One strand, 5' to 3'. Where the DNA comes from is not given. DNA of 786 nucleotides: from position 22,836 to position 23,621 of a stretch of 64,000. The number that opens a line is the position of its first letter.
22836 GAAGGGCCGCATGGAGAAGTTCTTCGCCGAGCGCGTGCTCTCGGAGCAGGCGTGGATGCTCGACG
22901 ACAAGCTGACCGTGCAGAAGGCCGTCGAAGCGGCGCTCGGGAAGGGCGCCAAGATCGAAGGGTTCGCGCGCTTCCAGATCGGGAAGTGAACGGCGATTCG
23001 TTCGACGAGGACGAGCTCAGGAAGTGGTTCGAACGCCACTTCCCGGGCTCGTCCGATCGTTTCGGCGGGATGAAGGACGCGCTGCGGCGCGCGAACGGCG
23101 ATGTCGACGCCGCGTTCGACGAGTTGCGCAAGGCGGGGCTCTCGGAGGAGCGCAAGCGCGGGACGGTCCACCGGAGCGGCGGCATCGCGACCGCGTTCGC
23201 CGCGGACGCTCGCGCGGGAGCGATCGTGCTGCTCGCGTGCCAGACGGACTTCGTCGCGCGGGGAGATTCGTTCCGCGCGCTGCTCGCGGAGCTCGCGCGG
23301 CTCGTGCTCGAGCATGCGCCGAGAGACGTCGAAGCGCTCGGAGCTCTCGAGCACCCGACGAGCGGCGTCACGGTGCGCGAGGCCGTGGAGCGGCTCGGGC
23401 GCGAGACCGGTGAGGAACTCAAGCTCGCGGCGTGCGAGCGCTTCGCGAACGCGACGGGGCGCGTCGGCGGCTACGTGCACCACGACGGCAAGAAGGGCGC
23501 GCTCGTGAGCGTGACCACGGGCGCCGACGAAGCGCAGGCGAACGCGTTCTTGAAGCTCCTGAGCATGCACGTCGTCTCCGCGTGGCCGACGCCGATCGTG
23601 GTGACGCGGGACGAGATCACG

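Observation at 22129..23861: Tandem tsf paralogs: canonical EF-Ts followed by a divergent second EF-Ts whose 3' 250 bp is a near-identical copy of the first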

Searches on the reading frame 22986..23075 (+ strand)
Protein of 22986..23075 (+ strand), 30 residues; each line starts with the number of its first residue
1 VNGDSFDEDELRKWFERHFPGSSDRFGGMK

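Call 77: search_protein_representatives(protein=window:22986-23075:+)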
Query: 30 residues. Proteins with E-value up to 0.001 (for the whole library): 7; up to 1e-10: 0; up to 1e-30: 0. The best 7 are listed.
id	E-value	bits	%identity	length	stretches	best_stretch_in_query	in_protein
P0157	3.0e-10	54.1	93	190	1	1-30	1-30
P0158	1.7e-09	51.9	30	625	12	4-23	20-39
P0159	6.7e-07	44.1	-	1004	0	-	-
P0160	1.1e-05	40.4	38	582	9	8-27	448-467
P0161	1.8e-04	36.7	47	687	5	8-22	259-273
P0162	4.1e-04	35.7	35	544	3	8-22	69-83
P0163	8.8e-04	34.7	40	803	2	8-27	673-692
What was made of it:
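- Tried and rejected: A 30-aa phmmer search of 1.84 billion representatives found only P0157 (93% identical) and weak repeat-protein hits (call 77).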

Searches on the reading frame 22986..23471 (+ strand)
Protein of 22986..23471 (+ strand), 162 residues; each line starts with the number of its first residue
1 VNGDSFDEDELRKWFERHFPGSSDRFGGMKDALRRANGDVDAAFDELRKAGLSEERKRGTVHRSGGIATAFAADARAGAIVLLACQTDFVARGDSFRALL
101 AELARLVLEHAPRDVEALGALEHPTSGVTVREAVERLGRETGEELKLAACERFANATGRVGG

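Call 76: find_homologous_proteins(query=A4, max_evalue=0.00001)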
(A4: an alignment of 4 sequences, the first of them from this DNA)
Query A4 (4 sequences) (162 aa, profile of the alignment): 24 proteins with E <= 0.00001 among 8000 candidates.
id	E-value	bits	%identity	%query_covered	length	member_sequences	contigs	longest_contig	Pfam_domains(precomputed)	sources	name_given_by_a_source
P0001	1.7e-81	290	99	100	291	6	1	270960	PF00889.26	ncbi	ncbi:MAG: translation elongation factor Ts [Planctomycetota bacterium]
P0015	1.2e-73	264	47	100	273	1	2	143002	PF00889.26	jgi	-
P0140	6.4e-43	164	40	72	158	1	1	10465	-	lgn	-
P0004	4.4e-41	158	53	81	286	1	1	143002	PF00889.26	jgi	-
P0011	3.9e-39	152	53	81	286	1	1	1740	PF00889.26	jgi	-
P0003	6.2e-38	148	51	81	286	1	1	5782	PF00889.26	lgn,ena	-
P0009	6.3e-33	132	43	81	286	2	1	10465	PF00889.26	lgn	-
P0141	2.3e-24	104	41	81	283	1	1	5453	PF00889.26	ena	-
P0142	1.8e-22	98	35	81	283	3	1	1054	PF00889.26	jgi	jgi:elongation factor Ts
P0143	4.3e-18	84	39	81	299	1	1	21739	PF00889.26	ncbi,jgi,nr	ncbi:MAG: elongation factor Ts [Chromatiales bacterium]|jgi:elongation factor Ts|nr:elongation facto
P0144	3.3e-17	81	44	86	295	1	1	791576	PF00889.26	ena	-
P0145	2.0e-16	78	44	47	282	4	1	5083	PF00889.26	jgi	jgi:elongation factor Ts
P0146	2.0e-15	75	39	81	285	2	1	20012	PF00889.26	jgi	-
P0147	3.4e-13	68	30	47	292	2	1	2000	PF00889.26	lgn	-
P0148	5.2e-12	64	34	80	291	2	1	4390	PF00889.26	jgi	jgi:elongation factor Ts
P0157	2.4e-6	45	88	21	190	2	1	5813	PF14397.12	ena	-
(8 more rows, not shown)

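Call 79: find_encoding_contigs(protein=P0157, flank=6000, max_places=4)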
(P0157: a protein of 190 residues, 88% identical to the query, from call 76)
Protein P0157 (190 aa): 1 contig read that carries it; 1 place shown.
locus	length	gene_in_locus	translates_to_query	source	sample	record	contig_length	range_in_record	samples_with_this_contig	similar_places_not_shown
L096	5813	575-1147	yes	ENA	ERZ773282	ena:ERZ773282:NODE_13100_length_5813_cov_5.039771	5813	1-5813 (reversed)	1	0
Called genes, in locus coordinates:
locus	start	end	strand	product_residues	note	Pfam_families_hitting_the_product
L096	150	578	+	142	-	PF02563:Poly_export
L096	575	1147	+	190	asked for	PF14397:ATPgrasp_ST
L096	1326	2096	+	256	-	PF00230:MIP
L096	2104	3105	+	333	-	PF02733:Dak1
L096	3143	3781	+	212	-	PF02734:Dak2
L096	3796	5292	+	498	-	PF00370:FGGY_N, PF02782:FGGY_C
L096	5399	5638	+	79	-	PF02604:PhdYeFM_antitox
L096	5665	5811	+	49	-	?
